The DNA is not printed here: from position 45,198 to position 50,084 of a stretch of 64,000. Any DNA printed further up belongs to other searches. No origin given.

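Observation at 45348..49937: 1529-aa single-chain fusion of a double activase with an HAD/BCR-type enzyme (PlsA/PlsR- or Ger-like ether-lipid candidate)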

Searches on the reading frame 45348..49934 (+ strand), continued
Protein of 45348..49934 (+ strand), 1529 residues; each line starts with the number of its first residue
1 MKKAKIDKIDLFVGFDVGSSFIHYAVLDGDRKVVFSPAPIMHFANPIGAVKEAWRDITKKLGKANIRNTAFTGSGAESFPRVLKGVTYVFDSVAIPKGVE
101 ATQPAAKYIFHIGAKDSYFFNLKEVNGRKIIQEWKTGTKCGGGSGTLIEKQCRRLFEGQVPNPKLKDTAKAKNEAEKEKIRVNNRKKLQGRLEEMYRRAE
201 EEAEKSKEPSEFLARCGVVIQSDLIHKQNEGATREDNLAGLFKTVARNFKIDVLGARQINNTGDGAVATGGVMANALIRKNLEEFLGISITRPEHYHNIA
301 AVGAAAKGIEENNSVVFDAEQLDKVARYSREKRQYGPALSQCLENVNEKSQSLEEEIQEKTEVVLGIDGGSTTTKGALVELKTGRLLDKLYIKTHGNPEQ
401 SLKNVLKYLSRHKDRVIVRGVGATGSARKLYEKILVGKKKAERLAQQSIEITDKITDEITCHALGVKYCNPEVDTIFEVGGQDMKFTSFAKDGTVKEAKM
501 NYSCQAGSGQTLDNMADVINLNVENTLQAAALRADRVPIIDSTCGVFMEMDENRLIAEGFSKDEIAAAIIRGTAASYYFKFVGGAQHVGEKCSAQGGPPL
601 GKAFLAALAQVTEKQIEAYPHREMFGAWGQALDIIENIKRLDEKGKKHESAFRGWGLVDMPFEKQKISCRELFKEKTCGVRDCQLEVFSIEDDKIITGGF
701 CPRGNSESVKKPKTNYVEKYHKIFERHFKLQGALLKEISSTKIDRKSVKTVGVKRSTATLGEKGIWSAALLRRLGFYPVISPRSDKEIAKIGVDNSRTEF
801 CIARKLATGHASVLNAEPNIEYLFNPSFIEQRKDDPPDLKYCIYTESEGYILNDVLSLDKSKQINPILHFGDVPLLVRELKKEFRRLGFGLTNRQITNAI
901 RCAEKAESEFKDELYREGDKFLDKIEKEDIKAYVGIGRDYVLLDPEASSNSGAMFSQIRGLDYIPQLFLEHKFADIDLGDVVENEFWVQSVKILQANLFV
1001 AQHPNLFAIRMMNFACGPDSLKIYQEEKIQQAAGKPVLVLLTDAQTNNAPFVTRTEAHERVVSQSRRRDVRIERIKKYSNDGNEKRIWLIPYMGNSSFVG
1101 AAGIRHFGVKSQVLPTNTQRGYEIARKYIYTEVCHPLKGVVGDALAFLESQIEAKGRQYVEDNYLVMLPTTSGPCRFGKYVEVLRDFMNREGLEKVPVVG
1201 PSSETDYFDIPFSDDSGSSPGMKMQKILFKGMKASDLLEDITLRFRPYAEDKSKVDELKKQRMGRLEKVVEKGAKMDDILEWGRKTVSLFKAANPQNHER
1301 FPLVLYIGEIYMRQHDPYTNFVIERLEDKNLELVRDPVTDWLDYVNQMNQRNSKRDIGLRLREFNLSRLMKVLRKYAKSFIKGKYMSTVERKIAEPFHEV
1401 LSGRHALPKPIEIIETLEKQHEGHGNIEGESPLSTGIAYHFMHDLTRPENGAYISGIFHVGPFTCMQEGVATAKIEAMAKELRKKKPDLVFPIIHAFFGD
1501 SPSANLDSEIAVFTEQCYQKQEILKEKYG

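Call 59: find_related_loci(query=A4, collection=genome_contigs, flank=6000)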
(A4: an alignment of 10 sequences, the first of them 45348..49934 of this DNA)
Query A4 (1529 aa) in genome_contigs; peptide patterns used: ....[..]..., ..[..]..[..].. (x = any residue, [..] = any of these).
600 stretches matched a pattern (row limit reached: there are more); 573 encode a relative of the query (tblastn E <= 1e-3); the best 80 are kept; 80 distinct loci.
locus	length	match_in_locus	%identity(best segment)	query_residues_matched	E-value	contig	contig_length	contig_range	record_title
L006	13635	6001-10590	79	1-1528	0e+0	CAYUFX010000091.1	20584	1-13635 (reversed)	MAG TPA_asm: uncultured Pirellulales bacterium isolate binchicken_co89_457 genome assembly, contig: NODE_4499_length_205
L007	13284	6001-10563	77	11-1529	0e+0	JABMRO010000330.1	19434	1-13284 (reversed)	MAG: Planctomycetota bacterium isolate bin.397 k141_2979775, whole genome shotgun sequence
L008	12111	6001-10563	77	11-1529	0e+0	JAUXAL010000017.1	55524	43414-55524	MAG: Phycisphaerae bacterium isolate CSMAG_2761 CSMAG_2761_k141_444145_length_55524_cov_62.9507, whole genome shotgun se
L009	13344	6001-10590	78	1-1529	0e+0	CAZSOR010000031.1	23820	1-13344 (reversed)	MAG TPA_asm: uncultured Pirellulales bacterium isolate binchicken_co262_305 genome assembly, contig: NODE_2101_length_23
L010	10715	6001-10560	77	11-1528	0e+0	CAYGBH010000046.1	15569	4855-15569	MAG TPA_asm: uncultured Pirellulales bacterium isolate ERP108616_co2_77 genome assembly, contig: NODE_6177_length_15569_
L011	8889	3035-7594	77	11-1528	0e+0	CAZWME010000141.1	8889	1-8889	MAG TPA_asm: uncultured Pirellulales bacterium isolate binchicken_co116_96 genome assembly, contig: NODE_9134_length_888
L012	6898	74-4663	76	1-1529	0e+0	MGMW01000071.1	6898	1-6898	MAG: Chloroflexi bacterium RBG_13_53_26 RBG_13_scaffold_28417, whole genome shotgun sequence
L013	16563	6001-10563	77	11-1529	0e+0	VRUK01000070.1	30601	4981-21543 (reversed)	MAG: Planctomycetota bacterium isolate MohnsGC08_bin89 NODE_74_length_30601_cov_55.758354, whole genome shotgun sequence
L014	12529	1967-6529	76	11-1529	0e+0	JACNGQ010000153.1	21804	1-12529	MAG: Planctomycetota bacterium isolate NIOZ-UU13 NIOZ-UU_NODE_2887_length_21804_cov_11.2498, whole genome shotgun sequen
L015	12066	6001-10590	76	1-1529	0e+0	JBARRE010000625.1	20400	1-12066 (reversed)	MAG: Sedimentisphaerales bacterium isolate MFD13433_ilm_asm_bin29 k127_224629, whole genome shotgun sequence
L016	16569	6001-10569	75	11-1529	0e+0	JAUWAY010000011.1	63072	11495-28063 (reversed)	MAG: Phycisphaerae bacterium isolate CSMAG_1306 CSMAG_1306_k141_887266_length_63072_cov_12.9760, whole genome shotgun se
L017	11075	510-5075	75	10-1529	0e+0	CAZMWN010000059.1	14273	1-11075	MAG TPA_asm: uncultured Pirellulales bacterium isolate SRP214966_co5_345 genome assembly, contig: NODE_3790_length_14273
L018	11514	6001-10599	74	1-1529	0e+0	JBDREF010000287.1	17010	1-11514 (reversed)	MAG: Planctomycetota bacterium isolate MEGAHIT-group-1.301 k141_8214891, whole genome shotgun sequence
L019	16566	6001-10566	74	10-1529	0e+0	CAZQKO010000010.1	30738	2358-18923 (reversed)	MAG TPA_asm: uncultured Pirellulales bacterium isolate binchicken_co262_29 genome assembly, contig: NODE_1324_length_307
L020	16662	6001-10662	74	11-1529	0e+0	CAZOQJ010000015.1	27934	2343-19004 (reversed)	MAG TPA_asm: uncultured Pirellulales bacterium isolate binchicken_co196_100 genome assembly, contig: NODE_1968_length_27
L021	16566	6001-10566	75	10-1529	0e+0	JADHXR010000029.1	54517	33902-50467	MAG: Phycisphaerae bacterium isolate BS750m-G58 BS-750m-C412, whole genome shotgun sequence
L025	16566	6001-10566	74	10-1529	0e+0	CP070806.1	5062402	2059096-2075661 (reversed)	MAG: Phycisphaerales bacterium isolate bin1297 chromosome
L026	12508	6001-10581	74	3-1529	0e+0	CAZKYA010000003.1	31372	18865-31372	MAG TPA_asm: uncultured Pirellulales bacterium isolate binchicken_co33_469 genome assembly, contig: NODE_1240_length_313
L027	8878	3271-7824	73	10-1529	0e+0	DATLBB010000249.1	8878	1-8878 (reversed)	MAG TPA_asm: Sedimentisphaerales bacterium isolate SMAG_U14287 k141_2392010, whole genome shotgun sequence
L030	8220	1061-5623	72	10-1529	0e+0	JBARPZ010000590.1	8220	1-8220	MAG: Sedimentisphaerales bacterium isolate MFD13424_ilm_asm_bin26 k127_197996, whole genome shotgun sequence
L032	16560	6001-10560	71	11-1529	0e+0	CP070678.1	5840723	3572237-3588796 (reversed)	MAG: Phycisphaerales bacterium isolate bin7 chromosome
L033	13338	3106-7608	72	3-1529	0e+0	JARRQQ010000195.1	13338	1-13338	MAG: Sedimentisphaerales bacterium isolate Spart_206_MAG scaffold_7557, whole genome shotgun sequence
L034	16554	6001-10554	71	11-1529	0e+0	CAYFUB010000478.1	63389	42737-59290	MAG TPA_asm: uncultured Pirellulales bacterium isolate ERP108616_co1_197 genome assembly, contig: k119_386019, whole gen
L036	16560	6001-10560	71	11-1529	0e+0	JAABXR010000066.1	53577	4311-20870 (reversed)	MAG: Phycisphaerae bacterium isolate CS2-K091 K_merged_R1_(paired)_contig_47019, whole genome shotgun sequence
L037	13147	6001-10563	72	10-1529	0e+0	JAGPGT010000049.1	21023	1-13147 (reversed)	MAG: Phycisphaerae bacterium isolate Gw_SlDig_bin_305 Gw_SlDig_4160_length_21023_cov_16.166348, whole genome shotgun seq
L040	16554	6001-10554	71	11-1529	0e+0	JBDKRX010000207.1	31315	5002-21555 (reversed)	MAG: Phycisphaerales bacterium isolate 5_bin.222_R1 c_000000298871, whole genome shotgun sequence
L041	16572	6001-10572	70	5-1529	0e+0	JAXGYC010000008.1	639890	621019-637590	MAG: Sedimentisphaerales bacterium isolate AnMBR.bin504 bin504_8, whole genome shotgun sequence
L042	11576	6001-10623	70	10-1529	0e+0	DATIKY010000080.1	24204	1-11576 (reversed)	MAG TPA_asm: Sedimentisphaerales bacterium isolate SMAG_U15730 k141_74981, whole genome shotgun sequence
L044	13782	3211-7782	70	8-1529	0e+0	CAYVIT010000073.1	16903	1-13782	MAG TPA_asm: uncultured Pirellulales bacterium isolate binchicken_co196_99 genome assembly, contig: NODE_4268_length_169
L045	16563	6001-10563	70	7-1529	0e+0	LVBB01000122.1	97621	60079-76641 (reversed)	MAG: Phycisphaerales bacterium Planc_01 Planc_01_contig_5388, whole genome shotgun sequence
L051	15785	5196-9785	76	1-1529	0e+0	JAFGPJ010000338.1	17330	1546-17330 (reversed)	MAG: Sedimentisphaerales bacterium isolate Zod_Metabat.683 k87_7806888, whole genome shotgun sequence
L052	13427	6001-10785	70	11-1529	0e+0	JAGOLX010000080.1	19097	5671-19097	MAG: Phycisphaerae bacterium isolate Go_SlDig_bin_445 Go_SlDig_8124_length_19097_cov_13.454560, whole genome shotgun seq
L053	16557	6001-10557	70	10-1529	0e+0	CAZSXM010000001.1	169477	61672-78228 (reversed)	MAG TPA_asm: uncultured Pirellulales bacterium isolate SRP241326_co3_290 genome assembly, contig: NODE_119_length_169477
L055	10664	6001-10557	67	11-1529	0e+0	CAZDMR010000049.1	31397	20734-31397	MAG TPA_asm: uncultured Acidobacteriota bacterium isolate binchicken_co116_446 genome assembly, contig: NODE_1224_length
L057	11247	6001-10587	71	3-1529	0e+0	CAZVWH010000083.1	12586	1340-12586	MAG TPA_asm: uncultured Pirellulales bacterium isolate binchicken_co262_238 genome assembly, contig: NODE_5646_length_12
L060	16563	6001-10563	73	11-1529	0e+0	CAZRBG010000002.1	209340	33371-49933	MAG TPA_asm: uncultured Pirellulales bacterium isolate binchicken_co17_49 genome assembly, contig: NODE_117_length_20934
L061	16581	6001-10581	73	2-1529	0e+0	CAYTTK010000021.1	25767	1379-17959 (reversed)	MAG TPA_asm: uncultured Pirellulales bacterium isolate SRP068000_co1_555 genome assembly, contig: NODE_2276_length_25767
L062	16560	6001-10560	73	11-1529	0e+0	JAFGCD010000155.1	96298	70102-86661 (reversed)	MAG: Sedimentisphaerales bacterium isolate Zod_Metabat.1083 k87_15046602, whole genome shotgun sequence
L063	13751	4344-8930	77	3-1529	0e+0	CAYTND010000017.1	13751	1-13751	MAG TPA_asm: uncultured Pirellulales bacterium isolate binchicken_co121_5 genome assembly, contig: NODE_3126_length_1375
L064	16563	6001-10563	76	11-1529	0e+0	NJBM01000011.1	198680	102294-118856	MAG: Planctomycetes bacterium B3_Pla 28, whole genome shotgun sequence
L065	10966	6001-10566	72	10-1529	0e+0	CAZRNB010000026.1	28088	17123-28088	MAG TPA_asm: uncultured Pirellulales bacterium isolate binchicken_co189_487 genome assembly, contig: NODE_1363_length_28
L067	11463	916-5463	71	11-1529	0e+0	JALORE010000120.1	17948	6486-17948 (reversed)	MAG: Planctomycetota bacterium isolate Prado173 scaffold_3829, whole genome shotgun sequence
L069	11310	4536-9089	71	10-1529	0e+0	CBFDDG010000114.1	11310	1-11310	MAG TPA_asm: uncultured Phycisphaerae bacterium isolate SRR26215681_binner23_Refined_61 genome assembly, contig: ERZ2507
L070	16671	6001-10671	74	3-1529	0e+0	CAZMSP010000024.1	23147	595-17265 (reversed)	MAG TPA_asm: uncultured Pirellulales bacterium isolate binchicken_co34_222 genome assembly, contig: NODE_3354_length_231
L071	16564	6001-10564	70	11-1529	0e+0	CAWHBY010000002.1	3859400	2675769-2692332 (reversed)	MAG: uncultured Phycisphaerae bacterium isolate MFD00905.bin.1.20 genome assembly, contig: contig_19850, whole genome sh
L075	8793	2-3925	72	221-1529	0e+0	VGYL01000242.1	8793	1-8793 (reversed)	MAG: Planctomycetota bacterium isolate K_DeepCast_250m_m1_352 K_DeepCast_250m_m1_352_Ga0194125_10017525, whole genome sh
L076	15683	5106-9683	78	11-1529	0e+0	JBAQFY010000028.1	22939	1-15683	MAG: Sedimentisphaerales bacterium isolate MFD06995_ilm_asm_bin24 k127_35514, whole genome shotgun sequence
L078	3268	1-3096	72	495-1529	0e+0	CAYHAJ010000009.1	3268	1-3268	MAG TPA_asm: uncultured Pirellulales bacterium isolate ERP119294_co2_505 genome assembly, contig: k141_3712759, whole ge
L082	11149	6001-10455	48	12-1524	0e+0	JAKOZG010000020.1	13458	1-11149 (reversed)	MAG: Thermotogota bacterium isolate USSF_maxbin.001 k201_161364, whole genome shotgun sequence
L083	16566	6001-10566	70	7-1529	0e+0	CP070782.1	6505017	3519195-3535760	MAG: Phycisphaerales bacterium isolate bin164 chromosome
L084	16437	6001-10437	46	9-1522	0e+0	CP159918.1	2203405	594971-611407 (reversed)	Bacterium M3-1 strain M3-1 chromosome, complete genome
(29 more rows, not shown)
